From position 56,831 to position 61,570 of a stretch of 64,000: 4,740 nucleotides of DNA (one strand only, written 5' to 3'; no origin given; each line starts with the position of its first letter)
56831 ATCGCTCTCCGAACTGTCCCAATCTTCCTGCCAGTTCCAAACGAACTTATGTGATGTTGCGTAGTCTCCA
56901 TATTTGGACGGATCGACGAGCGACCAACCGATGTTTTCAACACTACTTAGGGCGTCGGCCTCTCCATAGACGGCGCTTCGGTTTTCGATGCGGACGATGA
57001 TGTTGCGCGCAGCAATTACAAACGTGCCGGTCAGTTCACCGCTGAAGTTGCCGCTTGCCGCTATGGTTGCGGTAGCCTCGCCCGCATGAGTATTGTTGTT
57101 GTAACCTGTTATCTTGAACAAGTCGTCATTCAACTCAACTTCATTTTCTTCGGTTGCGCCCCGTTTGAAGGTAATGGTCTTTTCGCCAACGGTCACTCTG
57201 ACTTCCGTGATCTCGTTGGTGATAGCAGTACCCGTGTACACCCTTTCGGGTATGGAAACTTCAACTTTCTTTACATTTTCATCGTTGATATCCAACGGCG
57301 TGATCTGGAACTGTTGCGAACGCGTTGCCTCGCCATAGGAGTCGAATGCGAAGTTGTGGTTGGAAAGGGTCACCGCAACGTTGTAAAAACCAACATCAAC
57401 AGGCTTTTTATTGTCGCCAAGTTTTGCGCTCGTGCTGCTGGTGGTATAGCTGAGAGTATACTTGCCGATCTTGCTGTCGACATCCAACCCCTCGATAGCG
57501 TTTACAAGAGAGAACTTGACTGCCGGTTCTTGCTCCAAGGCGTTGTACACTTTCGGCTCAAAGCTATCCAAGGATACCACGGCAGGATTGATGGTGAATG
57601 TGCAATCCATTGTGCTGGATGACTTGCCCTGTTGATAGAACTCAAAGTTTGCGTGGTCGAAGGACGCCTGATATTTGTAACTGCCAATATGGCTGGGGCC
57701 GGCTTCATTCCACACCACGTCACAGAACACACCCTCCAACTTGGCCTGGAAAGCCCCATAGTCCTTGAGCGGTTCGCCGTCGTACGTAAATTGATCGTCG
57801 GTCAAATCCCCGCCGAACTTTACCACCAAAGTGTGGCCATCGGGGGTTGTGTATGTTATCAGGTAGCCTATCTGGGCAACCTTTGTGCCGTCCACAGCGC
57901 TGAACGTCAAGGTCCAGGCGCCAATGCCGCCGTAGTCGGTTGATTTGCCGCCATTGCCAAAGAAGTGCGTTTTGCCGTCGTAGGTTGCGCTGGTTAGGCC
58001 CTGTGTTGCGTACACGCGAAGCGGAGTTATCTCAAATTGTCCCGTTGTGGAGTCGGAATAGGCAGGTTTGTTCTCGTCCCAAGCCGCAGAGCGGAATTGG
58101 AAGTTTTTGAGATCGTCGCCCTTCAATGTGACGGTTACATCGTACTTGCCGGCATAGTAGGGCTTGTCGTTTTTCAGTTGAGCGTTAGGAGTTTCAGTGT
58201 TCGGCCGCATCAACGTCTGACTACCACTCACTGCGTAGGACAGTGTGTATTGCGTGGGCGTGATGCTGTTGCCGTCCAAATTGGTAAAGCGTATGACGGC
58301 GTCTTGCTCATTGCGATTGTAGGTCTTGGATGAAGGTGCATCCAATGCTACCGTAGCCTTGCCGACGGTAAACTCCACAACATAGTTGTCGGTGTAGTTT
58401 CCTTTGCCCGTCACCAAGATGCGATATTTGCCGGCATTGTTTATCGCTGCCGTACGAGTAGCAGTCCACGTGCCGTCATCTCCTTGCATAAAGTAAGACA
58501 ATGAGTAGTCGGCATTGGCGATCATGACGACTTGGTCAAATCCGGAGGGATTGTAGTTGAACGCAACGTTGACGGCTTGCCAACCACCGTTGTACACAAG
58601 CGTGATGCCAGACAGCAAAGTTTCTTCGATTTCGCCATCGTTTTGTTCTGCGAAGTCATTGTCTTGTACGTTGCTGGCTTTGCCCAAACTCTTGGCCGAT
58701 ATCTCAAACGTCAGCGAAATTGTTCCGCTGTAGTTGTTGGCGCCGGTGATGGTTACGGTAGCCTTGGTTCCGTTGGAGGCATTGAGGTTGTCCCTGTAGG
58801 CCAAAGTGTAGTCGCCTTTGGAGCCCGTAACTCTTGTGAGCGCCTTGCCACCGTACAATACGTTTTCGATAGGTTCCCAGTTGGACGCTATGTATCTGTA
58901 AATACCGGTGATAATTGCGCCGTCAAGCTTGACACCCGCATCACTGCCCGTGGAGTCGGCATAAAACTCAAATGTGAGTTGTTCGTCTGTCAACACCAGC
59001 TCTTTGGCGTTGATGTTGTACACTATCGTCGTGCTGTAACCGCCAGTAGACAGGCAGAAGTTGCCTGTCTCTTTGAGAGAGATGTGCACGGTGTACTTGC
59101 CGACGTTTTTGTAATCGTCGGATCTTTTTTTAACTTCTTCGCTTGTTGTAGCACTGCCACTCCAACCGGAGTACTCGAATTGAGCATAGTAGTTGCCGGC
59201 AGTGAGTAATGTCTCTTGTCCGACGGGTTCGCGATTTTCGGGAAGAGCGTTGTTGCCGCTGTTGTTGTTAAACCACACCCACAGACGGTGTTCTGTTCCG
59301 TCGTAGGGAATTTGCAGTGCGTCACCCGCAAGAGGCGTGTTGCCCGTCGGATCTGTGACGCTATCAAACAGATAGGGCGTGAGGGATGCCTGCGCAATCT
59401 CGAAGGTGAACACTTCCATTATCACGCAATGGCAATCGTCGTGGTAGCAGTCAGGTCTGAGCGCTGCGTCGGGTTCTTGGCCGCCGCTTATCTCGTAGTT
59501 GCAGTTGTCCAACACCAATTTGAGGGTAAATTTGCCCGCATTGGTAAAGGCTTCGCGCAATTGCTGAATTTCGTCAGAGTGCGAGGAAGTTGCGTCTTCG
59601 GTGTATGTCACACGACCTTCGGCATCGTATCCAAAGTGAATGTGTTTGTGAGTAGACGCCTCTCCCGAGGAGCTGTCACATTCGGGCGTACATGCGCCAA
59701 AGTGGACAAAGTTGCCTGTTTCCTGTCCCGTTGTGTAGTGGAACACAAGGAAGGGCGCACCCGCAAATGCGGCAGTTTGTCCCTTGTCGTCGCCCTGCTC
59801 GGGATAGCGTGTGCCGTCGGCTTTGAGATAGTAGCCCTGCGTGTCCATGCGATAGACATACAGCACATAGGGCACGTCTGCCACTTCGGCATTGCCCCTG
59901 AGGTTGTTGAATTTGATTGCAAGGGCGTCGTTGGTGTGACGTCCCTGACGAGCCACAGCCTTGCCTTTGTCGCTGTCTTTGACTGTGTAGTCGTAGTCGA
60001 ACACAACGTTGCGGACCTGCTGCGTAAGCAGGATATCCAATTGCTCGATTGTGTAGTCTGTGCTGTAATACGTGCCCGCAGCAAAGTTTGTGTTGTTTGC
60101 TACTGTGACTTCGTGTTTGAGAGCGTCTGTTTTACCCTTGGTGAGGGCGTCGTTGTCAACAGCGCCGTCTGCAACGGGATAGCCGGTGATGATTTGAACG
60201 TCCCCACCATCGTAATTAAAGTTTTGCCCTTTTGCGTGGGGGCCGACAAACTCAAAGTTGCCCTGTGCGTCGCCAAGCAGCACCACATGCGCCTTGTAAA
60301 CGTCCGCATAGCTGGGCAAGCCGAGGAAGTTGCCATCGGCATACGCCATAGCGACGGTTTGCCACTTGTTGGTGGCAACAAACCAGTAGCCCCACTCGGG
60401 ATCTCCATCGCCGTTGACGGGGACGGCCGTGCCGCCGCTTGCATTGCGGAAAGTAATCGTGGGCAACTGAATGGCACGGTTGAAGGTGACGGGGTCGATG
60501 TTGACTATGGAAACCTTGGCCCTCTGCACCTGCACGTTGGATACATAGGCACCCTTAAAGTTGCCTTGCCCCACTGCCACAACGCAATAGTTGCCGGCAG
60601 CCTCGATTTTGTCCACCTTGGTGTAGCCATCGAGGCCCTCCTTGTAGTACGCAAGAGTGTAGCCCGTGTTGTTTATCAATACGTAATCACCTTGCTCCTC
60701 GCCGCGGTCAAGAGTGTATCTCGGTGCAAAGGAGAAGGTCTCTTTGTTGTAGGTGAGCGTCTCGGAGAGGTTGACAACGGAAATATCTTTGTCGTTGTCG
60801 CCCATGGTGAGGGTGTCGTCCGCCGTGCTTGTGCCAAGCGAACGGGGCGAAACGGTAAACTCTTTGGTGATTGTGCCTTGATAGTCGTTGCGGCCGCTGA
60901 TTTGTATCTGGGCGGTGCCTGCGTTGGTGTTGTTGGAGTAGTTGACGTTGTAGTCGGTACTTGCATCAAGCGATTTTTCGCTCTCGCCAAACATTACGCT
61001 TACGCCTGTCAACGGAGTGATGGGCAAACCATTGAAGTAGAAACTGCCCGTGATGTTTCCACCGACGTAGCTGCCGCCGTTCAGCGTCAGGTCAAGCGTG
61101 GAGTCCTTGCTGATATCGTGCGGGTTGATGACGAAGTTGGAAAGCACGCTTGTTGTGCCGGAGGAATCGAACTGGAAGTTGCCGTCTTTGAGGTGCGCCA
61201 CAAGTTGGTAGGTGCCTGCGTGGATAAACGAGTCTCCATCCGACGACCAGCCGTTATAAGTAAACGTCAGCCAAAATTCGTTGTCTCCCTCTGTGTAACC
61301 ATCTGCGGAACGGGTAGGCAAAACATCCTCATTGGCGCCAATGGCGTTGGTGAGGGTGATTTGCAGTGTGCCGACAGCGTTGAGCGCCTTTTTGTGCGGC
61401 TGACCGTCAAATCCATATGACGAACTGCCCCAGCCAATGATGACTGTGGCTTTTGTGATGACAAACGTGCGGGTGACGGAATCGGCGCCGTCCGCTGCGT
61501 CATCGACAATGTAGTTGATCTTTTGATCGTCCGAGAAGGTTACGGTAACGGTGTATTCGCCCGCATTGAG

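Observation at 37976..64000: Reading frame of at least 8,674 codons, still open at the window edge, built from more than 50 diverged MBG-like modules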

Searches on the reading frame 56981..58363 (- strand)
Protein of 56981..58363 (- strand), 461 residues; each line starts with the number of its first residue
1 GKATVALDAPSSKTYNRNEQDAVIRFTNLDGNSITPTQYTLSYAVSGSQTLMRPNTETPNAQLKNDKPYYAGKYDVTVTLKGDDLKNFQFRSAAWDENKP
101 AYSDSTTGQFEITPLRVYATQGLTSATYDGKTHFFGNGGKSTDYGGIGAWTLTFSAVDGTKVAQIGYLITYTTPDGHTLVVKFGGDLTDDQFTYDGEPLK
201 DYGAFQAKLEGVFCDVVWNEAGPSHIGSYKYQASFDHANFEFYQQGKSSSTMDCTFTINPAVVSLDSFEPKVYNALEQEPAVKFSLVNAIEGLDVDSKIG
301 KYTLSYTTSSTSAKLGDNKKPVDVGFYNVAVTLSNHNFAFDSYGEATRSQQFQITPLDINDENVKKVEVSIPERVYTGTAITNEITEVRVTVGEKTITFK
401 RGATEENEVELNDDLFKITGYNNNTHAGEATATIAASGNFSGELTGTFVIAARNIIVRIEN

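Call 36: search_protein_families(library=pfam, proteins=[window:56981-58363:-], max_evalue=1)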
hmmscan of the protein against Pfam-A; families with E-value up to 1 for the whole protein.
window:56981-58363:- (461 aa): 3 families
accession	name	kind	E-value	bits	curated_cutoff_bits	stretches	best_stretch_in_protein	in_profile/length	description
PF07523.18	Big_3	-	0.0018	18.9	21.2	0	398-438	24-59/68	Bacterial Ig-like domain (group 3)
PF18887.5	MBG_3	-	0.017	15.6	25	1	316-339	36-59/72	MBG domain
PF11797.14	WxLIP_HBD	-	0.16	12.3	28.9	0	18-89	51-121/138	WxL Interacting Protein, host binding domain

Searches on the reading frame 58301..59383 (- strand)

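Call 36: search_protein_families(library=pfam, proteins=[window:58301-59383:-], max_evalue=1)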
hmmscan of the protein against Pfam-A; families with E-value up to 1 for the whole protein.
window:58301-59383:- (361 aa): 3 families
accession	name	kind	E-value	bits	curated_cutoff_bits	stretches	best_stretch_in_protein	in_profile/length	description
PF17892.7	Cadherin_5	-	0.017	15.4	26.5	1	206-231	59-84/98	Cadherin-like domain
PF19078.6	Big_12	-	0.021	15.5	27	1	268-332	21-85/102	Bacterial Ig-like domain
PF18229.6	GcnA_N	-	0.12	12.9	27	1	178-198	32-52/79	N-acetyl-beta-D-glucosaminidase N-terminal domain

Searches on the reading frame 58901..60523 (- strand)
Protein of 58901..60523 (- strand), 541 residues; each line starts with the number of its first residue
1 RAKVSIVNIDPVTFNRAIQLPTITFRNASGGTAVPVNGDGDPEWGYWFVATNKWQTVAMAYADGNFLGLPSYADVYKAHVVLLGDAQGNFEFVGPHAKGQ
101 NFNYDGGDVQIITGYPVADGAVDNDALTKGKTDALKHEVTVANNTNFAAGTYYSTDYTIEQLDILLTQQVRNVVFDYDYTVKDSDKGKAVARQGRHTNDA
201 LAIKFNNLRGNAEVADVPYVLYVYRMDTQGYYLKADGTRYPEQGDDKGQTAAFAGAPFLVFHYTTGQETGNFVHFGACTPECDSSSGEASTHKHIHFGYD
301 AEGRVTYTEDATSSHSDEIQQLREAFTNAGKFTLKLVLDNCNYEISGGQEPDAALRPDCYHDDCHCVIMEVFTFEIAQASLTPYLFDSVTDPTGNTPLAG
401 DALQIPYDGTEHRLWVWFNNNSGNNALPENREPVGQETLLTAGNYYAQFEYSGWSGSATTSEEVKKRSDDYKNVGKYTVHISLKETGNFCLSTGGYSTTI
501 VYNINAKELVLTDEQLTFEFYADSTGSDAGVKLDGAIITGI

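Call 25: find_related_loci(query=A1, collection=genome_contigs, flank=10000)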
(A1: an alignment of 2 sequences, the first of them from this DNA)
Query A1 (541 aa) in genome_contigs; peptide patterns used: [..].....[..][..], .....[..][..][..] (x = any residue, [..] = any of these).
67 stretches matched a pattern; 3 encode a relative of the query (tblastn E <= 1e-3); 3 distinct loci.
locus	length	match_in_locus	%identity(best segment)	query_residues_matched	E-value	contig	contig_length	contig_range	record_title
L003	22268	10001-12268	59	1-540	0e+0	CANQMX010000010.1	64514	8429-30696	MAG: uncultured Clostridia bacterium isolate Lapin-012__bin96 genome assembly, contig: Lapin-012__NODE_859_length_64514_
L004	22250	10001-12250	60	1-523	0e+0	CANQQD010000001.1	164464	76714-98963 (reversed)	MAG: uncultured Clostridia bacterium isolate Lapin-011__bin85 genome assembly, contig: Lapin-011__NODE_34_length_164464_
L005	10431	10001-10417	49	1-144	7e-34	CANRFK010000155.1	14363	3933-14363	MAG: uncultured Clostridia bacterium isolate Lapin-023__bin48 genome assembly, contig: Lapin-023__NODE_5504_length_14363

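Call 54: search_protein_families(library=pfam, proteins=[L003:2117-6316:+, L004:1880-6079:+, L005:1949-6148:+], max_evalue=0.01)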
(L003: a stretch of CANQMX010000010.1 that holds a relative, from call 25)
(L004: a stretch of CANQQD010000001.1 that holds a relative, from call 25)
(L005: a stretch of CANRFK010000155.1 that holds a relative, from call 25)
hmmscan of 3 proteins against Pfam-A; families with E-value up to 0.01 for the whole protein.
L003:2117-6316:+ (1400 aa): 1 family
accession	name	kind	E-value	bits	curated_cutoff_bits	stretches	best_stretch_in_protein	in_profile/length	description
PF13306.12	LRR_5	-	7.4e-30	103.9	27.7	3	650-745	32-121/127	BspA type Leucine rich repeat region (6 copies)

L004:1880-6079:+ (1400 aa): 1 family
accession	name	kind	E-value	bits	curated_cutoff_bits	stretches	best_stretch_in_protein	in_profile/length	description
PF13306.12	LRR_5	-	1.4e-27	96.5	27.7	4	656-783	10-122/127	BspA type Leucine rich repeat region (6 copies)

L005:1949-6148:+ (1400 aa): 1 family
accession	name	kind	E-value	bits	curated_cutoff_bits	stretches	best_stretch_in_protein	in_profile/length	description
PF13306.12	LRR_5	-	1.4e-25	90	27.7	3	675-765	15-98/127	BspA type Leucine rich repeat region (6 copies)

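Call 84: find_related_loci(query=A1, collection=metagenome_contigs, flank=10000)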
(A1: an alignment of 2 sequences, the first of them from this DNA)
Query A1 (541 aa) in metagenome_contigs; peptide patterns used: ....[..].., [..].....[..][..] (x = any residue, [..] = any of these).
148 stretches matched a pattern, but none encodes a relative of the query by tblastn (E <= 1e-3).

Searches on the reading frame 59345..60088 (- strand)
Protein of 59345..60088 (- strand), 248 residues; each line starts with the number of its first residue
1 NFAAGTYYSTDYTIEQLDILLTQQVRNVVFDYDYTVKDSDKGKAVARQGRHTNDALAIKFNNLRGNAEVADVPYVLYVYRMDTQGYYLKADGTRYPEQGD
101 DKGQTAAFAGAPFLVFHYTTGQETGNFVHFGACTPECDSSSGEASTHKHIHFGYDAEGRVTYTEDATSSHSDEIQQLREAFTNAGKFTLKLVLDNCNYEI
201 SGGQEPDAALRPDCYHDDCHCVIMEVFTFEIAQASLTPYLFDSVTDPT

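Call 52: predict_structure(alignment_id=A3)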
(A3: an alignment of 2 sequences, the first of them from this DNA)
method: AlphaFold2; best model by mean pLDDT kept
length: 248 residues; sequences in the alignment: 2
mean_pLDDT: 38.6   pTM: 0.40
mean pLDDT of the five models: 38.6, 34.1, 33.9, 32.2, 32.0
residues with pLDDT >= 90: 0; 70-90: 0; 50-70: 28; < 50: 220
segments of 3 or more residues with pLDDT < 50: 1-74, 95-113, 119-188, 193-248
pLDDT, mean of each block of 10 residues (from residue 1): 28 29 30 32 31 33 32 50 53 46 42 50 42 37 38 39 42 44 46 43 38 37 43 30 28
secondary structure, 60 per line:
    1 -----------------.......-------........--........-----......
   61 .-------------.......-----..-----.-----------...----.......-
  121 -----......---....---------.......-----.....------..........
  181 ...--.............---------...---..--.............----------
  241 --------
elements in order: E18-24 E32-39 E42-49 E55-61 E75-81 E113-119 E126-131 H135-138 E148-154 E160-164 H171-183 E186-198 E218-230

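Call 95: search_protein_representatives(protein=window:59345-60088:-)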
Query: 248 residues. Proteins with E-value up to 0.001 (for the whole library): 3; up to 1e-10: 3; up to 1e-30: 2. The best 3 are listed.
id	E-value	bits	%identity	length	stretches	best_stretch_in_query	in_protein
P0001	1.7e-107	374.9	67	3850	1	3-248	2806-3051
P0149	1.9e-51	191.3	55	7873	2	113-243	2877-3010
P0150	1.5e-16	77.1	36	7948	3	110-242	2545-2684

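Call 98: find_encoding_contigs(protein=P0149, flank=10000, max_places=3)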
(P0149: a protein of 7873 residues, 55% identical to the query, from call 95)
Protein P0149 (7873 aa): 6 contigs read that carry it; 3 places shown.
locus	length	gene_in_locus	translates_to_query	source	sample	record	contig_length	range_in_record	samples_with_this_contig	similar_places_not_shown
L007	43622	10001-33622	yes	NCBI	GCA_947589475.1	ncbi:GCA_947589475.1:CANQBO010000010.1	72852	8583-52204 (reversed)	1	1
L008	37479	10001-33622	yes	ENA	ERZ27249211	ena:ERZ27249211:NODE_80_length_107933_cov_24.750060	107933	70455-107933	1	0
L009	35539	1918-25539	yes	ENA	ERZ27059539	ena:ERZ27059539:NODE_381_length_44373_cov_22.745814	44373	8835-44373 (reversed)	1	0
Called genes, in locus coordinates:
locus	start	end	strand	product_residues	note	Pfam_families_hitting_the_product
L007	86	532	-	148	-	-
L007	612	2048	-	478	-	PF03023:MurJ, PF01554:MatE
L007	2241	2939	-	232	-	PF00702:Hydrolase, PF13419:HAD_2, PF13242:Hydrolase_like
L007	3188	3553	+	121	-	PF12773:DZR (faint), PF13240:Zn_Ribbon_1, PF13248:Zn_ribbon_3 (weak), PF24460:DUF7575 (weak), PF13828:DUF4190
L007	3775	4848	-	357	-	-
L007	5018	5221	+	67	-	PF13412:HTH_24 (faint), PF12844:HTH_19 (weak), PF13443:HTH_26, PF13560:HTH_31 (weak), PF01381:HTH_3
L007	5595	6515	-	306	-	PF00070:Pyr_redox (faint), PF00890:FAD_binding_2, PF01266:DAO (weak), PF03486:HI0933_like (weak), PF07992:Pyr_redox_2, PF12831:FAD_oxidored, PF13450:NAD_binding_8 (weak), PF13738:Pyr_redox_3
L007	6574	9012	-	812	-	PF03477:ATP-cone, PF13597:NRDD, PF00462:Glutaredoxin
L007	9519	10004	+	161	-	-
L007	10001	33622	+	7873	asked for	PF13306:LRR_5, PF18676:MBG_2 (faint)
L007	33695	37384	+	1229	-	PF17595:DUF5491 (faint)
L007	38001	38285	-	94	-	-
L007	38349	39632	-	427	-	PF19289:PmbA_TldD_3rd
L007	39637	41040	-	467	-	PF19289:PmbA_TldD_3rd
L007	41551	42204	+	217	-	PF00929:RNase_T, PF21762:DEDDh_C (weak)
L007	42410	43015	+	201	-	PF02698:DUF218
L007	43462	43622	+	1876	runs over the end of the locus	PF13402:Peptidase_M60, PF00754:F5_F8_type_C (weak), PF03382:DUF285, PF13306:LRR_5 (weak)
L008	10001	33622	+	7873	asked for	PF13306:LRR_5, PF18676:MBG_2 (faint)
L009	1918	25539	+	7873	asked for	PF13306:LRR_5, PF18676:MBG_2 (faint)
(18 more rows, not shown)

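Call 99: find_encoding_contigs(protein=P0150, flank=10000, max_places=3)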
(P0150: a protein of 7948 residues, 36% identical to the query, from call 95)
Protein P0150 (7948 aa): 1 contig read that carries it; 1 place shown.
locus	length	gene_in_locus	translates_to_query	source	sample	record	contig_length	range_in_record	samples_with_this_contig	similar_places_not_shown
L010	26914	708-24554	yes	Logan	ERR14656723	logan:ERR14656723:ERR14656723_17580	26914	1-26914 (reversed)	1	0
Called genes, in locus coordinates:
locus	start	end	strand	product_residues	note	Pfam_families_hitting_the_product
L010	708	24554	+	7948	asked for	PF18676:MBG_2 (faint)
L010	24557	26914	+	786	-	?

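Call 102: search_protein_families(library=pfam, proteins=[L010:708-5207:+, L007:10001-14500:+], max_evalue=0.01)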
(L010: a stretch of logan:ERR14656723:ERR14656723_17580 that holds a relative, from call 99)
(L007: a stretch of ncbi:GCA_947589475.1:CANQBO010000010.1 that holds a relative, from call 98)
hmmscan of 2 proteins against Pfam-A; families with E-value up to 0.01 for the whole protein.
L010:708-5207:+ (1500 aa): 0 families

L007:10001-14500:+ (1500 aa): 1 family
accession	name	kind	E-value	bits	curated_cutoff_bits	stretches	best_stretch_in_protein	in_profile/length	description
PF13306.12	LRR_5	-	3.2e-28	98.6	27.7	4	155-278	2-121/127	BspA type Leucine rich repeat region (6 copies)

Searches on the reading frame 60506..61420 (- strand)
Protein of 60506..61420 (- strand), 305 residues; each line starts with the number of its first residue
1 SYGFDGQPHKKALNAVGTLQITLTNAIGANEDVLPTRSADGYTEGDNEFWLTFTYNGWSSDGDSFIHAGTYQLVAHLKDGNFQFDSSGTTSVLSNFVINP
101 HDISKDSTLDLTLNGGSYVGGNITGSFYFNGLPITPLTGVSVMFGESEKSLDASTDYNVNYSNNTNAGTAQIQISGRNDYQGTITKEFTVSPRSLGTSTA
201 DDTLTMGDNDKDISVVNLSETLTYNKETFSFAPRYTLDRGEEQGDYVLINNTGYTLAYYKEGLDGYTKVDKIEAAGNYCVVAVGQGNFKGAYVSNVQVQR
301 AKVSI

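Call 36: search_protein_families(library=pfam, proteins=[window:60506-61420:-], max_evalue=1)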
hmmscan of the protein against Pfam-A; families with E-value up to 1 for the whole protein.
window:60506-61420:- (305 aa): 1 family
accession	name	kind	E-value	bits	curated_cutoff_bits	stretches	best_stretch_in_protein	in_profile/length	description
PF18887.5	MBG_3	-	0.0026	18.3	25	1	50-91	29-67/72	MBG domain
